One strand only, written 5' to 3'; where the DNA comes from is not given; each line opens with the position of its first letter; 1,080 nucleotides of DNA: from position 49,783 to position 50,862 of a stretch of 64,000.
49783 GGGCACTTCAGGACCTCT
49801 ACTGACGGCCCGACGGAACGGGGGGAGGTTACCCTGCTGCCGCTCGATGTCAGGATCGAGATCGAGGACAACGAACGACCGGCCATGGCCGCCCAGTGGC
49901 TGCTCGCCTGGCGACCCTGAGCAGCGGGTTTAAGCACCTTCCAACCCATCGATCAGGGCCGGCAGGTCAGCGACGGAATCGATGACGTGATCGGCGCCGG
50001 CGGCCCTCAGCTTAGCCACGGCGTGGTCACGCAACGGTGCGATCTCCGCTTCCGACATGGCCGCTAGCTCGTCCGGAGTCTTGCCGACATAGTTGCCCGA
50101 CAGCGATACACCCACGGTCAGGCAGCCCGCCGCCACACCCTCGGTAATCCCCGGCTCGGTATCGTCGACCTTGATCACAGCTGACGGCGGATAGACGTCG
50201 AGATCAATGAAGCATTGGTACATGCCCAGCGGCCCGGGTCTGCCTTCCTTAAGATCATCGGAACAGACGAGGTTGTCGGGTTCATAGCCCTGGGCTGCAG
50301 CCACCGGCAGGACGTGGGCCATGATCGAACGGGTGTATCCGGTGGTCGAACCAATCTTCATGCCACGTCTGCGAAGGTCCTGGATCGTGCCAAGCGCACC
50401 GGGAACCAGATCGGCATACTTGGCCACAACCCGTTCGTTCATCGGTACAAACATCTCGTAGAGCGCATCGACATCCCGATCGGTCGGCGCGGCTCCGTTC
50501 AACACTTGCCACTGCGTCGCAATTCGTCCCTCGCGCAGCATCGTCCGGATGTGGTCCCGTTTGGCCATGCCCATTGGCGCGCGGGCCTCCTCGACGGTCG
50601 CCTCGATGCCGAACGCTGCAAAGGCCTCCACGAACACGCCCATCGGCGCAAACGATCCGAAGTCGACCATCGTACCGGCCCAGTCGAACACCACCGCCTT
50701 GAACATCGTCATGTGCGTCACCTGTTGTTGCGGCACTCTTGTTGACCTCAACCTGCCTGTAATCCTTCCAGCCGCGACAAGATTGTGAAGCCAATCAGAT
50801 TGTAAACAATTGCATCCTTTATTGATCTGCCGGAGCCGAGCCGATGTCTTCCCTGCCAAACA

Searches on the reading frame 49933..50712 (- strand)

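Call 27: search_protein_families(library=pfam, proteins=[window:49933-50712:-], max_evalue=0.001)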
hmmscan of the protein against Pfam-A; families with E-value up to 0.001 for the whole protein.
window:49933-50712:- (260 aa): 3 families
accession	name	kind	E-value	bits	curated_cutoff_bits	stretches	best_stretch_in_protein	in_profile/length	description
PF00702.32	Hydrolase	-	9e-15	56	26.4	1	4-196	1-191/191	haloacid dehalogenase-like hydrolase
PF13419.12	HAD_2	-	6e-08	33.5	23.8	1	7-202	1-178/178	Haloacid dehalogenase-like hydrolase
PF12710.13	HAD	-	0.00041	21.3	27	0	7-135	1-119/189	haloacid dehalogenase-like hydrolase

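Call 63: search_protein_families(library=ncbifam, proteins=[window:49933-50712:-], max_evalue=0.00001)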
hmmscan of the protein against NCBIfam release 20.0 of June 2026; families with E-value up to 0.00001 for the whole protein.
window:49933-50712:- (260 aa): 15 families
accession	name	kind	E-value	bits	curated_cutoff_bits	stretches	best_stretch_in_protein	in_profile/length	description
TIGR01422.2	phosphonatase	equivalog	4.2e-101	337.4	220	1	5-254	2-251/251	phosphonoacetaldehyde hydrolase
TIGR03351.1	PhnX-like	hypoth_equivalog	9e-26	91.2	218.9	1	6-207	3-194/220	phosphonatase-like hydrolase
NF053653.1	InDiPhoBT2121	equivalog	1.5e-10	41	245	1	5-203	2-187/216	inorganic diphosphatase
TIGR01449.2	PGP_bact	equivalog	5.8e-10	39.1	180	1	33-208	13-190/213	phosphoglycolate phosphatase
NF053741.1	noncata_PA2803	equivalog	2.9e-09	37.2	240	1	6-254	2-178/191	HAD superfamily inactivated hydrolase PcrP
TIGR02009.1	PGMB-YQAB-SF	subfamily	1.2e-08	35.4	153.35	1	4-202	1-186/186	beta-phosphoglucomutase family hydrolase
NF009695.0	PRK13222.1-2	equivalog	5e-08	32.7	225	1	3-208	5-199/226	phosphoglycolate phosphatase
TIGR01509.1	HAD-SF-IA-v3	subfamily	2.3e-07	31.1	29.4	0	145-202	100-154/154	HAD-IA family hydrolase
NF007854.0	PRK10563.1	equivalog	1.9e-06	27.7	211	0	1-197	1-180/221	6-phosphogluconate phosphatase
TIGR01990.1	bPGM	equivalog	3.5e-06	27.1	189.4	1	4-203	1-187/187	beta-phosphoglucomutase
NF009694.0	PRK13222.1-1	equivalog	4.4e-06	26.2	415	0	72-209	82-217/252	phosphoglycolate phosphatase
NF009697.0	PRK13222.1-4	equivalog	4.5e-06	26.2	327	1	3-208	6-199/232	phosphoglycolate phosphatase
TIGR02253.1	CTE7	subfamily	4.7e-06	26.5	169.75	0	4-207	2-199/221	TIGR02253 family HAD-type hydrolase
NF009804.0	PRK13288.1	equivalog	5.6e-06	26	218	0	81-204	62-183/215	pyrophosphatase PpaX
NF009696.0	PRK13222.1-3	equivalog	6.9e-06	25.9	359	0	4-205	3-189/223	N-acetylmuramic acid 6-phosphate phosphatase MupP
